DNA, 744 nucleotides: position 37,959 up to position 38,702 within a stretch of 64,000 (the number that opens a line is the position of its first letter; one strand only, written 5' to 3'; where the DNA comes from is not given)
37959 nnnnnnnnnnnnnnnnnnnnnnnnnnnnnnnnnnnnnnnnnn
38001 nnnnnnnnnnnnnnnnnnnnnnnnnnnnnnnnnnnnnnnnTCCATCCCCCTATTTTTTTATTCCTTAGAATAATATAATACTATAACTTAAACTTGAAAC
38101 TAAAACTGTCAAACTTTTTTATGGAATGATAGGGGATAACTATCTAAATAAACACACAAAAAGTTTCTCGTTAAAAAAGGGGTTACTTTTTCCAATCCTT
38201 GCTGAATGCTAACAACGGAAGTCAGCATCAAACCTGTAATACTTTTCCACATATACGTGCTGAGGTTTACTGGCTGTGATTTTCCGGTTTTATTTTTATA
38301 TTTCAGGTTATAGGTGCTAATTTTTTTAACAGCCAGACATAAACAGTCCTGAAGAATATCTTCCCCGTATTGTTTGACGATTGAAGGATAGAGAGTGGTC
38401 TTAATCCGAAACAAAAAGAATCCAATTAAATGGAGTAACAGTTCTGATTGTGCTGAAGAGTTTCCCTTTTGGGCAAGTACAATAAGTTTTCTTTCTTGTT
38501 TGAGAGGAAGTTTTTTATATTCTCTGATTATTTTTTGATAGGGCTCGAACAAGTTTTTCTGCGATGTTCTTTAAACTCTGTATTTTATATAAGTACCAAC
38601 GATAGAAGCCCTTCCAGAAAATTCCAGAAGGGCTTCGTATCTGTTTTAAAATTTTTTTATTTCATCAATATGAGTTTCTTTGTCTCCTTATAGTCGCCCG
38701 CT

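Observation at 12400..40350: Two giant T9SS cargo paralogs share a duplicated glycine-rich module plus the CTD, while their N-terminal passenger domains differ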

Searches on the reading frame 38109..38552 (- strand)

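Call 89: search_protein_families(library=ncbifam, proteins=[window:38109-38552:-], max_evalue=0.1)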
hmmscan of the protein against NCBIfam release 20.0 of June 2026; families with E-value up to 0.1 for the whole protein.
window:38109-38552:- (147 aa): 1 family
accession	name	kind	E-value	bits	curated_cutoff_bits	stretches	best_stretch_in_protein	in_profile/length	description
NF007216.0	PRK09638.1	equivalog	0.00071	19.4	194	1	19-85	4-67/180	RNA polymerase sigma factor SigY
